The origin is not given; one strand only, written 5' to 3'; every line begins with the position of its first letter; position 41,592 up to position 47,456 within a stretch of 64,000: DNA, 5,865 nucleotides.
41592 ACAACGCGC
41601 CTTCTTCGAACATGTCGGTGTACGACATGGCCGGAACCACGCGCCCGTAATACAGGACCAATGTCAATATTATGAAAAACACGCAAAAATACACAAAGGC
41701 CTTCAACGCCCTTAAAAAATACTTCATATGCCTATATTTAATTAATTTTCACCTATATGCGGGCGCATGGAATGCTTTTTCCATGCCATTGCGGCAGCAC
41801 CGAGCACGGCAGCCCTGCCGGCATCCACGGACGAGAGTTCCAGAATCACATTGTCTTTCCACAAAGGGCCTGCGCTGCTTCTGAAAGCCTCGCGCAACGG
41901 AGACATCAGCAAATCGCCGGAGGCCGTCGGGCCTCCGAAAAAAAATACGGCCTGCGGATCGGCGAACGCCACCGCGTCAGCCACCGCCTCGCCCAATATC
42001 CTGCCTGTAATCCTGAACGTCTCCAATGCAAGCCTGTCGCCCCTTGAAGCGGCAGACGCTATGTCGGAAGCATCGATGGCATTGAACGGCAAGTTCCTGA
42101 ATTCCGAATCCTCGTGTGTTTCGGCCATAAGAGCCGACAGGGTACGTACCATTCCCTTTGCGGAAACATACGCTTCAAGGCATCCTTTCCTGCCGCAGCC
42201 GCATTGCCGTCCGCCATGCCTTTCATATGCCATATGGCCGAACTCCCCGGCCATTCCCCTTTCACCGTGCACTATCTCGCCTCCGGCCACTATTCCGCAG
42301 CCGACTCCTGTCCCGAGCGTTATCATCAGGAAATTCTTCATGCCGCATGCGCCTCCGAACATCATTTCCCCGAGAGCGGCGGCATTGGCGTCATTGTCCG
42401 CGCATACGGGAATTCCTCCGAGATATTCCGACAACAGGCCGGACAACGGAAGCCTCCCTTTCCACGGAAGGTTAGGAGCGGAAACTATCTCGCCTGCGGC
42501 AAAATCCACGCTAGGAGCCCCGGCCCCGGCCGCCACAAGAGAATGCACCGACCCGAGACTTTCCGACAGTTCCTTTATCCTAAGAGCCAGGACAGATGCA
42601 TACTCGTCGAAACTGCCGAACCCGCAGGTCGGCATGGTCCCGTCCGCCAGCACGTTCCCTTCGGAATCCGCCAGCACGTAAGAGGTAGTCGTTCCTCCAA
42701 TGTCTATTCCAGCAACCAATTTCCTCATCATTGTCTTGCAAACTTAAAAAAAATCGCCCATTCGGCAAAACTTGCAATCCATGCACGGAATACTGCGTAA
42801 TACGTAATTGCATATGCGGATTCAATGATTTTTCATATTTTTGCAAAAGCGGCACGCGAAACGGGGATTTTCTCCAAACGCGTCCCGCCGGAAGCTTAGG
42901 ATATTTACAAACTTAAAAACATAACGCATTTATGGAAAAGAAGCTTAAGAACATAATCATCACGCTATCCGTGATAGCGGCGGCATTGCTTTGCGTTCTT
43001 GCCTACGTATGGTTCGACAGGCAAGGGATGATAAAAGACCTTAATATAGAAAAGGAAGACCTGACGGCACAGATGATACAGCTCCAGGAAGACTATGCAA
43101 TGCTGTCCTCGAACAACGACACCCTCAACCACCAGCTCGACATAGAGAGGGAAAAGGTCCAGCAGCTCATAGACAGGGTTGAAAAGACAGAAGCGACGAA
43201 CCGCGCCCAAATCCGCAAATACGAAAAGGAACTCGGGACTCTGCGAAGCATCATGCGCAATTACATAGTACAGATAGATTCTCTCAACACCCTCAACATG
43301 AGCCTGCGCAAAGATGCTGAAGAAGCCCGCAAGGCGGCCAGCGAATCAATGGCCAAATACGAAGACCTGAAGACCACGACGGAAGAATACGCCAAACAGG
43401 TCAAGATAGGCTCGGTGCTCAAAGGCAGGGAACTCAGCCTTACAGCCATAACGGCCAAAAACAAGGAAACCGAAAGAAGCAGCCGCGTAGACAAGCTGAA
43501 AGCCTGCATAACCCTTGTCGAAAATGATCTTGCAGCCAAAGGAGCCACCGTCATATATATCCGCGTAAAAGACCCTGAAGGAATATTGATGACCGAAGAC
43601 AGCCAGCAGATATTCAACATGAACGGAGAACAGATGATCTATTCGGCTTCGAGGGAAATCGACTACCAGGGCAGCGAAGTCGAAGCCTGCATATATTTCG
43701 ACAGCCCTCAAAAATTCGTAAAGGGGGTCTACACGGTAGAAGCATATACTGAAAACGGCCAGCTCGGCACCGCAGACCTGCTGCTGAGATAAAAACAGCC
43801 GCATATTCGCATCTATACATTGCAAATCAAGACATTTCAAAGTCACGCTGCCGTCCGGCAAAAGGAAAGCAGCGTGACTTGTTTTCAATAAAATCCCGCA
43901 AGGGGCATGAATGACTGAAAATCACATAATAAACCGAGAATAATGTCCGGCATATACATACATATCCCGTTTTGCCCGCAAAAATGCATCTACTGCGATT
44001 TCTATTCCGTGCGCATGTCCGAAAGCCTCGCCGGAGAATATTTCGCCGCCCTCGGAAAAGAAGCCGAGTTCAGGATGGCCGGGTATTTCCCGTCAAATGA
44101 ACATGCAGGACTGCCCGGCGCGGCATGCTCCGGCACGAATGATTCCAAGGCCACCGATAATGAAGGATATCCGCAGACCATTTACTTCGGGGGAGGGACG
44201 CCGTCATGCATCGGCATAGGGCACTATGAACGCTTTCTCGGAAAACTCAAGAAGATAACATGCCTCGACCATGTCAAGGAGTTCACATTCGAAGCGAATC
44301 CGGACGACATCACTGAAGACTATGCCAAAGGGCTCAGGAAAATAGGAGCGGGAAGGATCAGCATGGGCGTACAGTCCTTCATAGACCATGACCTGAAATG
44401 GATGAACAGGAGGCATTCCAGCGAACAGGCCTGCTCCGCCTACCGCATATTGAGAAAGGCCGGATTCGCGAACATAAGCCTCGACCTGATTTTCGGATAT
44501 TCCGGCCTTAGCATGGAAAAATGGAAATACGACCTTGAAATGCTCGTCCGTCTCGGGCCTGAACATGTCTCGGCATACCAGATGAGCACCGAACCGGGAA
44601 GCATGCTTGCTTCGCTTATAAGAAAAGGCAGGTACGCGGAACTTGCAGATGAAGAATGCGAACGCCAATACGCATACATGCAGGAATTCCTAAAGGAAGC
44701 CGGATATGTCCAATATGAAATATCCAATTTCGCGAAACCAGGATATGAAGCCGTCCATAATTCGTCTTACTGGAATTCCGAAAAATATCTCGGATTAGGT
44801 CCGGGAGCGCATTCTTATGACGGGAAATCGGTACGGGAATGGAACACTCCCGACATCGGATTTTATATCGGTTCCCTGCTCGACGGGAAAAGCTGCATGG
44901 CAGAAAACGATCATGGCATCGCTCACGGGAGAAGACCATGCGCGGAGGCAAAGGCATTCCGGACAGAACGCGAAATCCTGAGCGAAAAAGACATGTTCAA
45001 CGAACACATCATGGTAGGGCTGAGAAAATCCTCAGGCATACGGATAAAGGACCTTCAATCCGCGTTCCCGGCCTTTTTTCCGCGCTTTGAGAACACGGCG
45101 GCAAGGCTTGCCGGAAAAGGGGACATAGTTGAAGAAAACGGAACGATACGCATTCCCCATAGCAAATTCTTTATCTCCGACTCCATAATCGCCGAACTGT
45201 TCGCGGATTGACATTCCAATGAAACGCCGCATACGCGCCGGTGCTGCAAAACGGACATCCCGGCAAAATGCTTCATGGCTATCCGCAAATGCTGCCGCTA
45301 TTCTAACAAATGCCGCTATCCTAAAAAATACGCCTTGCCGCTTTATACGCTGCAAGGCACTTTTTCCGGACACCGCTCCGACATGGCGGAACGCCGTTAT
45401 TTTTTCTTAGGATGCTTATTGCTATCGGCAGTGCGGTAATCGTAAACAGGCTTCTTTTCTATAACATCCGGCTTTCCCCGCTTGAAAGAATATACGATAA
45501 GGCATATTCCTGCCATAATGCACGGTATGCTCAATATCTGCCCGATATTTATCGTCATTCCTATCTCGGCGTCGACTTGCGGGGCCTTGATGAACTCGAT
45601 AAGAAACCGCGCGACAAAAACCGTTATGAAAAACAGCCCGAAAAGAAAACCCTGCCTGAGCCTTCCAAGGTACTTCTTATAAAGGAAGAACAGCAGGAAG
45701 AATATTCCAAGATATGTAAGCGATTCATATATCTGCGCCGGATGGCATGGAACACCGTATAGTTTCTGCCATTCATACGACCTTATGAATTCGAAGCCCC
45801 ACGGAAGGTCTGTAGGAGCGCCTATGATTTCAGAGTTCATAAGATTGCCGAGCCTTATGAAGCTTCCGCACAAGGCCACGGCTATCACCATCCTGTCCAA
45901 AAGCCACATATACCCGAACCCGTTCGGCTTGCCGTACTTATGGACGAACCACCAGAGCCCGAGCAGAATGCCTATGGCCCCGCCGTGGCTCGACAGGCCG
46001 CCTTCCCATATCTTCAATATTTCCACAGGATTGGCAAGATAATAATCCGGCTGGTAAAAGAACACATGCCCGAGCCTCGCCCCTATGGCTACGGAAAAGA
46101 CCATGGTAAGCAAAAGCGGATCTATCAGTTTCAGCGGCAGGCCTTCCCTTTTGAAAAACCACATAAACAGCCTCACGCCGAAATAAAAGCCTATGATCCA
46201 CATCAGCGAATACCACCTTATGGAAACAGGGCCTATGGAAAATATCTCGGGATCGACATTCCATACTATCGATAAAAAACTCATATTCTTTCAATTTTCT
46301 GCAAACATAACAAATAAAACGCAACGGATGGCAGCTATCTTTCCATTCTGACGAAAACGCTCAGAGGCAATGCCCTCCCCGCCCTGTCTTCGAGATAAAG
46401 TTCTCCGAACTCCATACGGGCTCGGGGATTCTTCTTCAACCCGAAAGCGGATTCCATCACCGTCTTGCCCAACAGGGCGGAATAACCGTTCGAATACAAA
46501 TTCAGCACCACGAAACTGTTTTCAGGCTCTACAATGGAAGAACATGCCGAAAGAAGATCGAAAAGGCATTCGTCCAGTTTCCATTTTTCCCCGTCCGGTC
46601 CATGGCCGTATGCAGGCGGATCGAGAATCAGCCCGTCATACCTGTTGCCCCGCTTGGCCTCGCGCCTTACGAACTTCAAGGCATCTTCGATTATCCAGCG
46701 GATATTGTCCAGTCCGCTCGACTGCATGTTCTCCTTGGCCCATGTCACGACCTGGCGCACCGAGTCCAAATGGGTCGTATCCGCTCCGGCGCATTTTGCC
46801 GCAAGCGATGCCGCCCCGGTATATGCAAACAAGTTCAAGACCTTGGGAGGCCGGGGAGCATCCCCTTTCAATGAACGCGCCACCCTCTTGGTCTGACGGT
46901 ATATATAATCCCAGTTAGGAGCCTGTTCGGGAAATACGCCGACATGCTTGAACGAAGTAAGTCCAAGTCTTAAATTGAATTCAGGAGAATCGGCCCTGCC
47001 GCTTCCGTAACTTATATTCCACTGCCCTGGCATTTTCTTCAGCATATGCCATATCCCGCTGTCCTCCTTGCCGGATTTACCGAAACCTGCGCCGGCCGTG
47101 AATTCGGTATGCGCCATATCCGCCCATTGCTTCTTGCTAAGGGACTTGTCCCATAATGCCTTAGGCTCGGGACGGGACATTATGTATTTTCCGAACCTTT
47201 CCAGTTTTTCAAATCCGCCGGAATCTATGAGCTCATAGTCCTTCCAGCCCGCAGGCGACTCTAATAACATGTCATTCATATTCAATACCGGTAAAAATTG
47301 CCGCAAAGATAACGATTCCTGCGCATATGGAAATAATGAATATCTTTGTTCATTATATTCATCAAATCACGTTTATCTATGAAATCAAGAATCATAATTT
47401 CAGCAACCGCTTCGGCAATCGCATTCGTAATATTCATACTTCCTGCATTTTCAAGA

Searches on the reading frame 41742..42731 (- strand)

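Call 33: search_protein_families(library=pfam, proteins=[window:41742-42731:-], max_evalue=0.001)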
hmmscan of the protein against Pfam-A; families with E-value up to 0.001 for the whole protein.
window:41742-42731:- (329 aa): 3 families
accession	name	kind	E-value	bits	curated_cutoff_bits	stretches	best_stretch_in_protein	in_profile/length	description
PF00480.26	ROK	-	2.6e-56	191.8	22.9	1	7-317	2-292/294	ROK family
PF02685.22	Glucokinase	-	0.00024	20.7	22.1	0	10-315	4-310/314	Glucokinase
PF01869.26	BcrAD_BadFG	-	0.00089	19.3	31.5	0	8-78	2-80/271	BadF/BadG/BcrA/BcrD ATPase family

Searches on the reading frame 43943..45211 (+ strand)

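Call 33: search_protein_families(library=pfam, proteins=[window:43943-45211:+], max_evalue=0.001)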
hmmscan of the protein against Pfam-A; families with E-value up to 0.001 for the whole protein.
window:43943-45211:+ (422 aa): 2 families
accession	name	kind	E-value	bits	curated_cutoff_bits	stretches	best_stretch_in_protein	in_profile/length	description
PF04055.27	Radical_SAM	-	3.4e-20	73.3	29.5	1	74-200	44-165/166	Radical SAM superfamily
PF06969.22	HemN_C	-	0.00075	20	24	0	346-404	1-60/67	HemN C-terminal domain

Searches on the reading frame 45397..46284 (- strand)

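Call 33: search_protein_families(library=pfam, proteins=[window:45397-46284:-], max_evalue=0.001)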
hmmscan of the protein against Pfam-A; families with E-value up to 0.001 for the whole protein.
window:45397-46284:- (295 aa): 1 family
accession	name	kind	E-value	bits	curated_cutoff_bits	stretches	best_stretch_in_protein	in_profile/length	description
PF01790.23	LGT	-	7e-65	219.1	24.9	1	12-265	1-240/240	Prolipoprotein diacylglyceryl transferase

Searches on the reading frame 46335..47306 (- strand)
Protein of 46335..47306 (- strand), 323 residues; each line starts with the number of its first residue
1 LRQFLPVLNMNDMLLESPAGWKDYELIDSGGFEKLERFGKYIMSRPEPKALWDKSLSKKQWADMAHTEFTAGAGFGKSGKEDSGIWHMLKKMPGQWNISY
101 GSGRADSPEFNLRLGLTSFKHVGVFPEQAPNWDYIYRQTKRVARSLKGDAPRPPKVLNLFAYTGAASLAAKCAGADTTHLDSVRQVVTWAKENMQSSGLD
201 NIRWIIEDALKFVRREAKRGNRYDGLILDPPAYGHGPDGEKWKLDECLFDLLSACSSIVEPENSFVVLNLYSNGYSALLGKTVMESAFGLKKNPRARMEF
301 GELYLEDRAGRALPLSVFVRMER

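Call 33: search_protein_families(library=pfam, proteins=[window:46335-47306:-], max_evalue=0.001)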
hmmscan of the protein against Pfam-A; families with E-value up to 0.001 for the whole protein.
window:46335-47306:- (323 aa): 2 families
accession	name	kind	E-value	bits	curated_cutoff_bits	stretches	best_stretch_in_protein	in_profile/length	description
PF03602.21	Cons_hypoth95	-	6.1e-07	29.7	24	1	154-231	43-122/182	Conserved hypothetical protein 95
PF10672.15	Methyltrans_SAM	-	8.4e-07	29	27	1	152-236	123-209/286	S-adenosylmethionine-dependent methyltransferase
